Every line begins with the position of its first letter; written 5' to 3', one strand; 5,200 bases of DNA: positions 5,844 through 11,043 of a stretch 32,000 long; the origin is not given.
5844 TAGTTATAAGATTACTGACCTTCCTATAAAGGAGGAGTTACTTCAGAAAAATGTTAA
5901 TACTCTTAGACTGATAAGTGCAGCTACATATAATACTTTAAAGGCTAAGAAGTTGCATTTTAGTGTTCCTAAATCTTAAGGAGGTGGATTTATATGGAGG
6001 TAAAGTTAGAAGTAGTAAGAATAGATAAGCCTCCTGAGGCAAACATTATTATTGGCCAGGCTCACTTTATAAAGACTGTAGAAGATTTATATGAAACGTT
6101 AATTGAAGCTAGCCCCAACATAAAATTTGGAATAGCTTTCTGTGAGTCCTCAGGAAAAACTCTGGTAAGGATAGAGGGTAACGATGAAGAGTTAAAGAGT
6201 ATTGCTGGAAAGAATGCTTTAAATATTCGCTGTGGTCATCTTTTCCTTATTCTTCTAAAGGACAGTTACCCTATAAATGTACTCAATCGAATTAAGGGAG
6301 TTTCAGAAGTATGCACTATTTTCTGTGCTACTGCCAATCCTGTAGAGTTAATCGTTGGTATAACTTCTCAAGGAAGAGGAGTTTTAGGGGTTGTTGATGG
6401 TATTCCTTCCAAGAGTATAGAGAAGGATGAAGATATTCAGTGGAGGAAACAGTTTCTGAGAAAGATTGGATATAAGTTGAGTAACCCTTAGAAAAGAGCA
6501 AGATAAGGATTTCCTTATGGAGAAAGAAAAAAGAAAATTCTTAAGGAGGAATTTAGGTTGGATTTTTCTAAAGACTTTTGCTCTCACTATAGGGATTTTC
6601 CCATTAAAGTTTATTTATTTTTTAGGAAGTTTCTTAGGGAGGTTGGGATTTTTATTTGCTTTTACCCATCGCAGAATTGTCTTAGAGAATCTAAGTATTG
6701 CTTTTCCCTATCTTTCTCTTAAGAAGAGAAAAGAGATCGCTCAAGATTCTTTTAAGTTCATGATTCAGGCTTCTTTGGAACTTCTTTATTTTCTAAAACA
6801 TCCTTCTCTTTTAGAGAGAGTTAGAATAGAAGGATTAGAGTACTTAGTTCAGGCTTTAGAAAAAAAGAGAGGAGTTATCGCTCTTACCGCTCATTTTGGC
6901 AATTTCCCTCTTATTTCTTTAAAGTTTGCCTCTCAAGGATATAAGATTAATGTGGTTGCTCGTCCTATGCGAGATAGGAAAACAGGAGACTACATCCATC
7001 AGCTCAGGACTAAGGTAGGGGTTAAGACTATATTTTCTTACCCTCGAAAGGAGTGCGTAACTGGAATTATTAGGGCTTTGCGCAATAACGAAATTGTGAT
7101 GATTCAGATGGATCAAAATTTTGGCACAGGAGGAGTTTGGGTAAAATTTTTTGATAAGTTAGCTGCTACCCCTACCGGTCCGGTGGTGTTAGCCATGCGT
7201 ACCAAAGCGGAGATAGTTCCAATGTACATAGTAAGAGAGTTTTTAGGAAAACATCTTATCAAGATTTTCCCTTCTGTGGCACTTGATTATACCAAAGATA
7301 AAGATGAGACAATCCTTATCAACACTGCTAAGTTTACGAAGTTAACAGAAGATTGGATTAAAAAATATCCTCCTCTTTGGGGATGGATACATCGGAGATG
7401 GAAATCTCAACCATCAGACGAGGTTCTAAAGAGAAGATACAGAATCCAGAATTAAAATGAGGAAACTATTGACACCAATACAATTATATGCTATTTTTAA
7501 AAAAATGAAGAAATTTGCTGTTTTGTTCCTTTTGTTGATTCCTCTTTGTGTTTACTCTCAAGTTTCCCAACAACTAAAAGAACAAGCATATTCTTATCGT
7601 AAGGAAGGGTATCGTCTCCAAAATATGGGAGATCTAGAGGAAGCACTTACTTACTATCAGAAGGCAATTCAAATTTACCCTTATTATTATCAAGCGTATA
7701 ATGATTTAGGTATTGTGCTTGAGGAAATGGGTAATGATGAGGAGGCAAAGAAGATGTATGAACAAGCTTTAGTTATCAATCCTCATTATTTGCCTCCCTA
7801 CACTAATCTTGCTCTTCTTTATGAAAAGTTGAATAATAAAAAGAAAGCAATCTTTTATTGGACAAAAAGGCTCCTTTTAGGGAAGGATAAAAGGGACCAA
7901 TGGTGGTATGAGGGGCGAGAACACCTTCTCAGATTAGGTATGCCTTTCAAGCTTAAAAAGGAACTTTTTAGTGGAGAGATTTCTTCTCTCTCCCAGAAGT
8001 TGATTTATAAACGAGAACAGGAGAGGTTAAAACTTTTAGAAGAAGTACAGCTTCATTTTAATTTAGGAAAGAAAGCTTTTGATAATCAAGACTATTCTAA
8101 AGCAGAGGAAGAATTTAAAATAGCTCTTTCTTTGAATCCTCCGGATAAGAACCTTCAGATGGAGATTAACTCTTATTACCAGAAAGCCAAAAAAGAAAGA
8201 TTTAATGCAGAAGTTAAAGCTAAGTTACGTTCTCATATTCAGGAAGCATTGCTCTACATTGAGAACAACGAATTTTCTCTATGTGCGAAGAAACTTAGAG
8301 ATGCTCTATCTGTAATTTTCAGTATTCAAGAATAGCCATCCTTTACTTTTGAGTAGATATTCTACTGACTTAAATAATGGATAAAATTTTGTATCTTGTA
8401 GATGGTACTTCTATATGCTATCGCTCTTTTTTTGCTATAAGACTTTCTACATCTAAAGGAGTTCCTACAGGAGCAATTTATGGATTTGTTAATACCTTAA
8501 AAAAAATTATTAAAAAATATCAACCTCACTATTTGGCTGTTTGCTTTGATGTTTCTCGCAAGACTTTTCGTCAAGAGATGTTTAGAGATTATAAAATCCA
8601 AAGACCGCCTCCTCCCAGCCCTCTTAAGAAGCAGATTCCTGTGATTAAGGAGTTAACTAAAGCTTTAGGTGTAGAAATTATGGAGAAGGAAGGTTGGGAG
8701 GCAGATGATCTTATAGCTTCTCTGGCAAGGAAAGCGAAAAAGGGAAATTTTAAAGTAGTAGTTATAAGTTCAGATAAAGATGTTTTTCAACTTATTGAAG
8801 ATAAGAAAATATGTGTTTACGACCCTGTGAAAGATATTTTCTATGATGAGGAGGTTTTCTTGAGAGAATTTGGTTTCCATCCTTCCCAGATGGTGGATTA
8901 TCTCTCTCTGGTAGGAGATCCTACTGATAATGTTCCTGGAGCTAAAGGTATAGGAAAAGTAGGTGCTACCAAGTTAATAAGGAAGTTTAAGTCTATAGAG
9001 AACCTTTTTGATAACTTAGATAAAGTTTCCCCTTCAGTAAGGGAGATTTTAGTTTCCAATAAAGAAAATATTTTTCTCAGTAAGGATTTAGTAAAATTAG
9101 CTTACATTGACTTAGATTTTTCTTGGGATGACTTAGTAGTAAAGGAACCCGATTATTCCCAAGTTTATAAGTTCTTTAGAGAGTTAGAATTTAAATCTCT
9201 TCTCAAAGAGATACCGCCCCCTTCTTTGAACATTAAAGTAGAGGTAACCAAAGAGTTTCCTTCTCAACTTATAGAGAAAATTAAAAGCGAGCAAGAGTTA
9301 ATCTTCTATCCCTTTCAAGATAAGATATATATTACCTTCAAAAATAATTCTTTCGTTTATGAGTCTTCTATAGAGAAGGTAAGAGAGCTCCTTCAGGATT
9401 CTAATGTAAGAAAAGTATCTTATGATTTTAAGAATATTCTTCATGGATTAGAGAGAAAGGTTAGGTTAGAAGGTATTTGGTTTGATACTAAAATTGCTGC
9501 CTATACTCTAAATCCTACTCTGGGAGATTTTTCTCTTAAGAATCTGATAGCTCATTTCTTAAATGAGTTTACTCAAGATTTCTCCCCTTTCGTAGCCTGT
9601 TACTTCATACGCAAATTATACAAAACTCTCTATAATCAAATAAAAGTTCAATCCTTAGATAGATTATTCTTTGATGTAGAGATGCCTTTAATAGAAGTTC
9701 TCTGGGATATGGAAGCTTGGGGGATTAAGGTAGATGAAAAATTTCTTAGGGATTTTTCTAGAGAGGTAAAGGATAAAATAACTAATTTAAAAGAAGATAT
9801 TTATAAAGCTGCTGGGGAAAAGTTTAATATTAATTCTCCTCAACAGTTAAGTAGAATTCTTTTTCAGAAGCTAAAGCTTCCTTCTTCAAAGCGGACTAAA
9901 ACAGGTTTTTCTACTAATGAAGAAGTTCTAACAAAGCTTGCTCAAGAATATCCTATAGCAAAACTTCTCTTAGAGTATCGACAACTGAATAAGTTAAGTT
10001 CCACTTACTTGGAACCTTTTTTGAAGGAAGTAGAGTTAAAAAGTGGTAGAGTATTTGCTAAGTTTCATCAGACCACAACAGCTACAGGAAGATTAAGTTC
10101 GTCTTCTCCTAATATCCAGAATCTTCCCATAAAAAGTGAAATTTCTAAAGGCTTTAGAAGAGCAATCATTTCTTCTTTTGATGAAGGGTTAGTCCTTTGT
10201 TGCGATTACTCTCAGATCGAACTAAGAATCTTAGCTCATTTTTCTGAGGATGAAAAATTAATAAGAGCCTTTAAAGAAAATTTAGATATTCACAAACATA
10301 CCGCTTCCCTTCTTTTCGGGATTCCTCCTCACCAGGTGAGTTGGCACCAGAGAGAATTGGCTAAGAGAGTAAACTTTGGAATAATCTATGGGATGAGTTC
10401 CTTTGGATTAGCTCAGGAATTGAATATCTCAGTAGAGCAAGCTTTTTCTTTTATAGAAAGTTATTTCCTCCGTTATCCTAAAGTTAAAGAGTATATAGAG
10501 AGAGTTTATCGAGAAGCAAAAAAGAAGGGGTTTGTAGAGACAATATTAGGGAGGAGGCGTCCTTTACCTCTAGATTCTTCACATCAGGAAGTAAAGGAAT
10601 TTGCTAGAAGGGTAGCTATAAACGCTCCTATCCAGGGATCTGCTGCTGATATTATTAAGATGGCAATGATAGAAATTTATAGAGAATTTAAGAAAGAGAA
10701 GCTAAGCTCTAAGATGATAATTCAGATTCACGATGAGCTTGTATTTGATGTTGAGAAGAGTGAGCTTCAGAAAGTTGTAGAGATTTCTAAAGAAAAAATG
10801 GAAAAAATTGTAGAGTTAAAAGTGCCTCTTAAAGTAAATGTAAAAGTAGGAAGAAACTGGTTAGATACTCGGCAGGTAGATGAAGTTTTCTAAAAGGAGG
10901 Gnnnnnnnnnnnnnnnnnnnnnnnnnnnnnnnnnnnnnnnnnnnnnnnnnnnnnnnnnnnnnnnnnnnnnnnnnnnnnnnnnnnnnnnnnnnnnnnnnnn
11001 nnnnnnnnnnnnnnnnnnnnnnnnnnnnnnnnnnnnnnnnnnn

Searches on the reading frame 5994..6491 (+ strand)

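Call 33: search_protein_families(library=pfam, proteins=[window:5994-6491:+], max_evalue=0.00001)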
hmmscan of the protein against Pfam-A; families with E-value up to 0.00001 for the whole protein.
window:5994-6491:+ (165 aa): 1 family
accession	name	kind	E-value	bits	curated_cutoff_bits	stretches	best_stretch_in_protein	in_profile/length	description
PF04008.19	Adenosine_kin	-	3.6e-72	241.6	25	1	8-161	1-154/154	Adenosine specific kinase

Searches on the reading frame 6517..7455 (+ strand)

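Call 33: search_protein_families(library=pfam, proteins=[window:6517-7455:+], max_evalue=0.00001)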
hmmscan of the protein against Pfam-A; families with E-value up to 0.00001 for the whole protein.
window:6517-7455:+ (312 aa): 1 family
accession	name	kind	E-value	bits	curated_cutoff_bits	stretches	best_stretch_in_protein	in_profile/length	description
PF03279.18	Lip_A_acyltrans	-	1.4e-46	159.5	22.3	1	5-296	7-294/295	Bacterial lipid A biosynthesis acyltransferase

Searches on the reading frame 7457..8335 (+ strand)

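Call 33: search_protein_families(library=pfam, proteins=[window:7457-8335:+], max_evalue=0.00001)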
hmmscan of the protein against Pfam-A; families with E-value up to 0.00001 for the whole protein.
window:7457-8335:+ (292 aa): 13 families
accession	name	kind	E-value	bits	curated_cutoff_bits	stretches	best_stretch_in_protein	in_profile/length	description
PF07719.23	TPR_2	-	2.5e-23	80.6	27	0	79-111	2-34/34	Tetratricopeptide repeat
PF00515.34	TPR_1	-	1.5e-20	72.5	27.8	1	79-111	2-34/34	Tetratricopeptide repeat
PF13181.12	TPR_8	-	1e-16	60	25.7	0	78-110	1-33/34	Tetratricopeptide repeat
PF13424.12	TPR_12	-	3.9e-14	53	30.1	1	54-105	13-72/77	Tetratricopeptide repeat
PF13428.12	TPR_14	-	2.7e-12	46.5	23.5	0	80-120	3-43/44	Tetratricopeptide repeat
PF14559.12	TPR_19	-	6e-11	42.9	25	1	58-104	5-51/68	Tetratricopeptide repeat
PF13431.12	TPR_17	-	2.5e-10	40.2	24.4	1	66-98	1-33/34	Tetratricopeptide repeat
PF13374.12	TPR_10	-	4.6e-10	39.6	27.5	0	80-107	4-31/42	Tetratricopeptide repeat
PF13414.12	TPR_11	-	4.9e-10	39.4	26.8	1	57-92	7-42/42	TPR repeat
PF13174.12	TPR_6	-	5.8e-09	36.4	26.3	0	51-75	13-31/33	Tetratricopeptide repeat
PF13432.12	TPR_16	-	2.2e-08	34.8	32.7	0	49-109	2-62/65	Tetratricopeptide repeat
PF13176.12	TPR_7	-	1.6e-07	31.3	27.9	0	81-107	2-28/36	Tetratricopeptide repeat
PF13371.12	TPR_9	-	2.7e-06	27.7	35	0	53-104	4-55/73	Tetratricopeptide repeat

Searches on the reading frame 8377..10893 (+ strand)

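Call 33: search_protein_families(library=pfam, proteins=[window:8377-10893:+], max_evalue=0.00001)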
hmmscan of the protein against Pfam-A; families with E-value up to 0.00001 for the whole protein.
window:8377-10893:+ (838 aa): 5 families
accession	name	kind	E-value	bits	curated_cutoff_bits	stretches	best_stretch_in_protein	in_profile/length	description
PF00476.26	DNA_pol_A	-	4.7e-153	510.1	34.3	1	455-829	2-380/381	DNA polymerase family A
PF02739.22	5_3_exonuc_N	-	1.1e-54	185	34.3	1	5-166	2-164/164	5'-3' exonuclease, N-terminal resolvase-like domain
PF01367.25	5_3_exonuc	-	9.8e-25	87.3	40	1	168-260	2-96/97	5'-3' exonuclease, C-terminal SAM fold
PF22619.2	DNA_polI_exo1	-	1.3e-06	28.7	27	1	330-392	37-98/140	DNA polymerase I, ribonuclease H-like domain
PF01612.26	DNA_pol_A_exo1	-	3.8e-06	27.2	23.6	0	331-407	64-139/173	3'-5' exonuclease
